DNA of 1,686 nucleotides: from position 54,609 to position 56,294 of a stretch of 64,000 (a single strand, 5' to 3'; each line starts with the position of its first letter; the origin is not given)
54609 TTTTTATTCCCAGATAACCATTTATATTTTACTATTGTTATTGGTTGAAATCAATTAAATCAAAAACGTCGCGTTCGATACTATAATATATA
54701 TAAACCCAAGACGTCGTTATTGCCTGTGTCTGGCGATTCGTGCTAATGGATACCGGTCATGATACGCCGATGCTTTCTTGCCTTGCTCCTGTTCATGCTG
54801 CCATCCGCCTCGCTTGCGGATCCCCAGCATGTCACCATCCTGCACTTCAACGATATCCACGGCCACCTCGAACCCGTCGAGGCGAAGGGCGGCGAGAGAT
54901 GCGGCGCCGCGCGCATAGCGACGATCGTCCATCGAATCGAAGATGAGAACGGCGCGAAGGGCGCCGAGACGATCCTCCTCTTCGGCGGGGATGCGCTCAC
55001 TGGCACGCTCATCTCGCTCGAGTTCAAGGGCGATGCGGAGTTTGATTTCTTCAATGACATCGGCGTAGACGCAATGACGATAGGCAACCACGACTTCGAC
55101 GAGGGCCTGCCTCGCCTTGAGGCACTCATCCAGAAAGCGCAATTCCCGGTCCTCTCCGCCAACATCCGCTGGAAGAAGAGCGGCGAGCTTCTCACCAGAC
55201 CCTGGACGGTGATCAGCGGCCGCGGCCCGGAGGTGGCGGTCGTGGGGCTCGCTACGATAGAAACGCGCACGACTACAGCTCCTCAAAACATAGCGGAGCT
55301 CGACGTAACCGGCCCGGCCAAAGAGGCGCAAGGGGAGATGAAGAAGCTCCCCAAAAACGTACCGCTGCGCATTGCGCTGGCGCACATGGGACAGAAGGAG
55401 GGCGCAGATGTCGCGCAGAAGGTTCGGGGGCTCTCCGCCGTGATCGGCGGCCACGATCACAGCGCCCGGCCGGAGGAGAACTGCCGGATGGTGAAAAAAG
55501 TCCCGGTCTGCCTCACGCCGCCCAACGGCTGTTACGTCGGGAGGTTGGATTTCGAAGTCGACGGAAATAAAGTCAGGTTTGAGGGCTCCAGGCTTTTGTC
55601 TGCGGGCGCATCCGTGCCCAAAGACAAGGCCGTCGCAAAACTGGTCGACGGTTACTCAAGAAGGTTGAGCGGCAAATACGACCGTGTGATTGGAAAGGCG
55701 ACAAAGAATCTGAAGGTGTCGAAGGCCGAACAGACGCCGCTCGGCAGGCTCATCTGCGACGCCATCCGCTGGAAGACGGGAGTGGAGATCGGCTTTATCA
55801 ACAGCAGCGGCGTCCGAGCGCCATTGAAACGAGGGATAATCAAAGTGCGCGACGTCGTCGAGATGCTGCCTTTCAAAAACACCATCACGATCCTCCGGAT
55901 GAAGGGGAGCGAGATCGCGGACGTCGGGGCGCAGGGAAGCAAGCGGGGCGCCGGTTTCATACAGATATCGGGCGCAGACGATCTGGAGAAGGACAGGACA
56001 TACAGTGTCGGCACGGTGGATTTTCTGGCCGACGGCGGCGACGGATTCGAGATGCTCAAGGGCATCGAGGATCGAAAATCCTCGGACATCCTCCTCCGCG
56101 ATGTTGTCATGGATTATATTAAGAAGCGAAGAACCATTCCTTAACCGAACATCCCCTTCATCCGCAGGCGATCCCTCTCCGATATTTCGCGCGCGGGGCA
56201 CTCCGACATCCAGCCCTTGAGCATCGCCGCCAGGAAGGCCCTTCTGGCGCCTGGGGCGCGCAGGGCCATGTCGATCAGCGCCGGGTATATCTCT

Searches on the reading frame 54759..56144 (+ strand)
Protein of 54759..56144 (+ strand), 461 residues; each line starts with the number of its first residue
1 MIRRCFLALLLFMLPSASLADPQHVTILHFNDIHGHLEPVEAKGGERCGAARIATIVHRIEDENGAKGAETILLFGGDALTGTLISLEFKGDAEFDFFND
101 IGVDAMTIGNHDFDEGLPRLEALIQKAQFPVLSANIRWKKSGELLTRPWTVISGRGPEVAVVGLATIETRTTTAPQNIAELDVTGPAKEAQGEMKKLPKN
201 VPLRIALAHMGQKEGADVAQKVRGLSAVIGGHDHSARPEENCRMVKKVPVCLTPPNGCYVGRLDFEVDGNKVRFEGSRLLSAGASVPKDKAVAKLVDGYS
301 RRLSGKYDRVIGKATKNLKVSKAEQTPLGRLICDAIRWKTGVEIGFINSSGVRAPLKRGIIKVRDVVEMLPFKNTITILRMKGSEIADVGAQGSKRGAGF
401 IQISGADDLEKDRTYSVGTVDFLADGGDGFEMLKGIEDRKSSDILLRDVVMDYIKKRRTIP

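Call 4: search_protein_families(library=ncbifam, proteins=[window:54759-56144:+], max_evalue=0.01)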
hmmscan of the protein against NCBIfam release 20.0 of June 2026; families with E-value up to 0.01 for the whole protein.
window:54759-56144:+ (461 aa): 14 families
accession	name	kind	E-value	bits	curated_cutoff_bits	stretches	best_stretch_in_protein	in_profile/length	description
NF007109.1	PRK09558.1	equivalog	1.4e-61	209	600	3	22-221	33-231/550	bifunctional UDP-sugar hydrolase/5'-nucleotidase UshA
NF006934.0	PRK09419.1-1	subfamily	9.5e-56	189.1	1646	1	23-457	629-1090/1174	multifunctional 2',3'-cyclic-nucleotide 2'-phosphodiesterase/3'-nucleotidase/5'-nucleotidase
NF040549.1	Nt5e_LPXTG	exception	1.8e-41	142.2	1050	2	21-191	95-258/731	cell surface ecto-5'-nucleotidase Nt5e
TIGR04486.1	thiosulf_SoxB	equivalog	1.2e-36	126.1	550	1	45-353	112-415/556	thiosulfohydrolase SoxB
TIGR01530.1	nadN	equivalog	1.8e-35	122.6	436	2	26-251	2-232/550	NAD nucleotidase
NF006937.0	PRK09419.1-4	equivalog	1.4e-34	118.8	2554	2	146-394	788-1048/1411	multifunctional 2',3'-cyclic-nucleotide 2'-phosphodiesterase/3'-nucleotidase/5'-nucleotidase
NF006935.0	PRK09419.1-2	equivalog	1.3e-30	105.8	2801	2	137-393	803-1068/1445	multifunctional 2',3'-cyclic-nucleotide 2'-phosphodiesterase/3'-nucleotidase/5'-nucleotidase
NF041198.1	UshA_like_PCGU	equivalog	3.8e-23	81.9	275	1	7-269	6-269/519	UshA-like (seleno)protein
NF006936.0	PRK09419.1-3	equivalog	2e-17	62.1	2542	1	21-389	700-1095/1212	multifunctional 2',3'-cyclic-nucleotide 2'-phosphodiesterase/3'-nucleotidase/5'-nucleotidase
NF006938.0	PRK09420.1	equivalog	3.3e-11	42.3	486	1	20-247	20-273/648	bifunctional 2',3'-cyclic-nucleotide 2'-phosphodiesterase/3'-nucleotidase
NF047875.1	5nuc_LPXTG_Strp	exception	7.8e-11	41.2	1050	1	13-125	20-141/684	surface-anchored 5'-nucleotidase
NF008871.0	PRK11907.1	equivalog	6.1e-09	34.5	1266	1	27-153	118-252/814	bifunctional 2',3'-cyclic-nucleotide 2'-phosphodiesterase/3'-nucleotidase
TIGR01390.1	CycNucDiestase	equivalog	2.3e-07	29.7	883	1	93-242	78-246/626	2',3'-cyclic-nucleotide 2'-phosphodiesterase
NF006933.0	PRK09418.1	equivalog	0.00017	19.9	1419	1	96-137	124-165/780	bifunctional 2',3'-cyclic-nucleotide 2'-phosphodiesterase/3'-nucleotidase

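Call 5: search_protein_families(library=pfam, proteins=[window:54759-56144:+], max_evalue=0.01)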
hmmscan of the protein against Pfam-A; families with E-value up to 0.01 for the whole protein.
window:54759-56144:+ (461 aa): 2 families
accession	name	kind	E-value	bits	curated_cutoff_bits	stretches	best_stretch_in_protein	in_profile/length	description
PF02872.23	5_nucleotid_C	-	1.3e-25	90.7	23.6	2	310-405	1-105/158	5'-nucleotidase, C-terminal domain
PF00149.33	Metallophos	-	1.1e-09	39.4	21.5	1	26-235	2-190/191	Calcineurin-like phosphoesterase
